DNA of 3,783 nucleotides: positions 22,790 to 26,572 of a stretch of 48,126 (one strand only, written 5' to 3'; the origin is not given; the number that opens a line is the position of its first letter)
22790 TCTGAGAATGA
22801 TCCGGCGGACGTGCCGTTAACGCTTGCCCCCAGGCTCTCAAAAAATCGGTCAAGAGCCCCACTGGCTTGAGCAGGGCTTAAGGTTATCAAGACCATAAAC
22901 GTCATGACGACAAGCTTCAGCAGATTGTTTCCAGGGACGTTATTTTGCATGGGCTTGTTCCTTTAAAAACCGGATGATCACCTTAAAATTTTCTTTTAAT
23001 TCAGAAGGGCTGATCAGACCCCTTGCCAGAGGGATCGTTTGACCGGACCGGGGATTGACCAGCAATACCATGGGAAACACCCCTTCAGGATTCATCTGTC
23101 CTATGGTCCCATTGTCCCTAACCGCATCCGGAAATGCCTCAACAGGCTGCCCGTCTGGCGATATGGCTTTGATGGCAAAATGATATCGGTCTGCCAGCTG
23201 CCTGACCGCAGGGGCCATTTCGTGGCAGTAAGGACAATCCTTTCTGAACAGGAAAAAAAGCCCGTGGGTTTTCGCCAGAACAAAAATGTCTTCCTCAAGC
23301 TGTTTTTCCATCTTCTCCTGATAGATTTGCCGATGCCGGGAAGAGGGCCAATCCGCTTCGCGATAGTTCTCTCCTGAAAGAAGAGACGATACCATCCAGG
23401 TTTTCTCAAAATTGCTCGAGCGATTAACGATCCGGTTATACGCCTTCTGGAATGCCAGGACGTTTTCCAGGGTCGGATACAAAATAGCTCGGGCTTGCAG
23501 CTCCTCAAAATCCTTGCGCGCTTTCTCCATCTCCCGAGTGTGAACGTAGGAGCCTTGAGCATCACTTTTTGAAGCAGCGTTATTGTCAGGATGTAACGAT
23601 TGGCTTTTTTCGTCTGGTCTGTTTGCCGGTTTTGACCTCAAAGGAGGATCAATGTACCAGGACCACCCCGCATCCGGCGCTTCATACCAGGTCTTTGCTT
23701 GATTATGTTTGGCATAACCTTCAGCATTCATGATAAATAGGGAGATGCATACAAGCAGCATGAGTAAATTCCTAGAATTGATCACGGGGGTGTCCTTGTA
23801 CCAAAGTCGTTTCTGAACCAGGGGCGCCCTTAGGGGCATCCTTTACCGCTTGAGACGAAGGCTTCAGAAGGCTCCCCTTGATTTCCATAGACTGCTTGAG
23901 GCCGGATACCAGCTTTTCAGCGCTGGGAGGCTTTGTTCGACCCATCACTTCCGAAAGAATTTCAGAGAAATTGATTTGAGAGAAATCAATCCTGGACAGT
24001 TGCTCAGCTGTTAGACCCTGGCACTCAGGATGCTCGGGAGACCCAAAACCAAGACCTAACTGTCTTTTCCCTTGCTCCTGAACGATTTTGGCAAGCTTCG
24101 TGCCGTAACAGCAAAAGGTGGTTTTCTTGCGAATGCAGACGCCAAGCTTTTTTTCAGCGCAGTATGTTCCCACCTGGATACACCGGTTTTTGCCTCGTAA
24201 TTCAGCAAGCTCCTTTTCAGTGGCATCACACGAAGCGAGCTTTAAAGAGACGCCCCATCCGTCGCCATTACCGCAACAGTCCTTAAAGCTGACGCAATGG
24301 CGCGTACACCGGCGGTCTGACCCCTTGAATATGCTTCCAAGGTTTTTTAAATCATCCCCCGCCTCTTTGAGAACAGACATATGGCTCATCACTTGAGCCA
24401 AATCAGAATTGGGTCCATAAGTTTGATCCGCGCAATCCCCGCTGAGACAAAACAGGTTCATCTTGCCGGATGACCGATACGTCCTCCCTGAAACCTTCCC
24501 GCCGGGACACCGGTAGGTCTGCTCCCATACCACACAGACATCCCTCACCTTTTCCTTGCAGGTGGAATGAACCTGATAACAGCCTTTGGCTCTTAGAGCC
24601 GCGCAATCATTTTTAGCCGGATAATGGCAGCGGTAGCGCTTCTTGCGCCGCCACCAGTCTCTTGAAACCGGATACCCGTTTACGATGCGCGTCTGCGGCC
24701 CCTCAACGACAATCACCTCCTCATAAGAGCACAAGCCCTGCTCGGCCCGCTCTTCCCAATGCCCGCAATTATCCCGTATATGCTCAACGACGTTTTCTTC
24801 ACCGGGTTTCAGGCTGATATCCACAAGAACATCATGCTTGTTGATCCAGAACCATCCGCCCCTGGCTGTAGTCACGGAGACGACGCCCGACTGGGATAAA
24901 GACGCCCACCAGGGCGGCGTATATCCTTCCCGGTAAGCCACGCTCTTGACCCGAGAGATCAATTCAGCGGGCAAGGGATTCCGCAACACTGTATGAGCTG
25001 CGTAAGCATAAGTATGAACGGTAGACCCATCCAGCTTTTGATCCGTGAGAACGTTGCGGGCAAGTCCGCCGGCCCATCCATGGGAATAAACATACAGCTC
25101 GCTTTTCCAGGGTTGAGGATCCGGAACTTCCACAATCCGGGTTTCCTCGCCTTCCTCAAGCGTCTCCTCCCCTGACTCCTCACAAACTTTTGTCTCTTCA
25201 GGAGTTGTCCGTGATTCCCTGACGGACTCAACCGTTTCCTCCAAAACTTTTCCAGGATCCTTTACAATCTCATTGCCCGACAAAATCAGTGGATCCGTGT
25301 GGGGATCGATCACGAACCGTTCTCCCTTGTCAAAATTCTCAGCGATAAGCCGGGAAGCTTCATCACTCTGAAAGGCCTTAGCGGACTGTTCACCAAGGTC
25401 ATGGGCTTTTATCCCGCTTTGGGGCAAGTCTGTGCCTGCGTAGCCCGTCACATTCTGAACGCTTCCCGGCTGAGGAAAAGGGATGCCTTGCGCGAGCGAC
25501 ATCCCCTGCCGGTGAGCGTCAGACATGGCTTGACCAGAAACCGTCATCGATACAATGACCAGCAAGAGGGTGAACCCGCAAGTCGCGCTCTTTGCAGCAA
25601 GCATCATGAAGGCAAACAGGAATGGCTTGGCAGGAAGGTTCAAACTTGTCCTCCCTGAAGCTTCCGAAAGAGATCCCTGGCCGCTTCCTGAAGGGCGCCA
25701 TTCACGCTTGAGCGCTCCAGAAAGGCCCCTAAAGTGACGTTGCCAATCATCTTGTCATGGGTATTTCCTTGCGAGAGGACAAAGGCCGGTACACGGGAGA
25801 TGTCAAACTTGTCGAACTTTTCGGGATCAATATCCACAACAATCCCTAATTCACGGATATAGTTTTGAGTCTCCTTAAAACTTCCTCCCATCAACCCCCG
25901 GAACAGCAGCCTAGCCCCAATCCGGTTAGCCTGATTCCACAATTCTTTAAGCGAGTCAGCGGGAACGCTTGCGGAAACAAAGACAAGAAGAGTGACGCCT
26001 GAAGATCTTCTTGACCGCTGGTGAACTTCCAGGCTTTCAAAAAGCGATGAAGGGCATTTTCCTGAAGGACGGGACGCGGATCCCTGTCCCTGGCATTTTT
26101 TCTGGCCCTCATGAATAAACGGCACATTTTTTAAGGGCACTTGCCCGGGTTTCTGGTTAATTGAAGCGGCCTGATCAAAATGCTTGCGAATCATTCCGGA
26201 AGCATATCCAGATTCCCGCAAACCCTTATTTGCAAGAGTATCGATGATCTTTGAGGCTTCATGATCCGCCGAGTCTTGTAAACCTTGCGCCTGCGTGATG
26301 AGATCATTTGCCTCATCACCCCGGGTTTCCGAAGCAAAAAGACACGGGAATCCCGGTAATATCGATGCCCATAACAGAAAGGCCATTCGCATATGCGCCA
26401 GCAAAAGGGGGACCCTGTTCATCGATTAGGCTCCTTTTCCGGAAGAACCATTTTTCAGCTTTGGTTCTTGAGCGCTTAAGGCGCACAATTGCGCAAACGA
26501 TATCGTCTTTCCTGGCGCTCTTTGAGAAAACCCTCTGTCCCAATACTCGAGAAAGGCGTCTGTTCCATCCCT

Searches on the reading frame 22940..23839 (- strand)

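Call 11: search_protein_families(library=pfam, proteins=[window:22940-23839:-], max_evalue=0.001)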
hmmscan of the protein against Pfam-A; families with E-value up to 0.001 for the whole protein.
window:22940-23839:- (299 aa): 2 families
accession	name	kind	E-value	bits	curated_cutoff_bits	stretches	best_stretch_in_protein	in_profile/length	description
PF13728.12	TraF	-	1.1e-48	166.4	23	1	58-285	1-223/224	F plasmid transfer operon protein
PF13098.12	Thioredoxin_2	-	9.3e-05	23.2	27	1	195-282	10-101/104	Thioredoxin-like domain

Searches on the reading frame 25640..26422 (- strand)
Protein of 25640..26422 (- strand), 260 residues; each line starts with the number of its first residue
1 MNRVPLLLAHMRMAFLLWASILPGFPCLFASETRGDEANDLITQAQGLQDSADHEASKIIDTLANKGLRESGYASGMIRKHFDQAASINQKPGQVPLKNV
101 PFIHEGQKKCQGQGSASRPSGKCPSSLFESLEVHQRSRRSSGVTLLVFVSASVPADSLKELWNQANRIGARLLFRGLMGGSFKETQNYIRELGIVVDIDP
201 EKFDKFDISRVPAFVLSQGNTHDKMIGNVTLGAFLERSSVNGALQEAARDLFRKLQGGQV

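Call 11: search_protein_families(library=pfam, proteins=[window:25640-26422:-], max_evalue=0.001)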
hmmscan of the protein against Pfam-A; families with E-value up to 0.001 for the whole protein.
window:25640-26422:- (260 aa): 1 family
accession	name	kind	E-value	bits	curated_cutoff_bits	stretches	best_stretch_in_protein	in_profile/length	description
PF09673.15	TrbC_Ftype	-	5.5e-19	68.7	24.2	1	147-224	1-84/111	Type-F conjugative transfer system pilin assembly protein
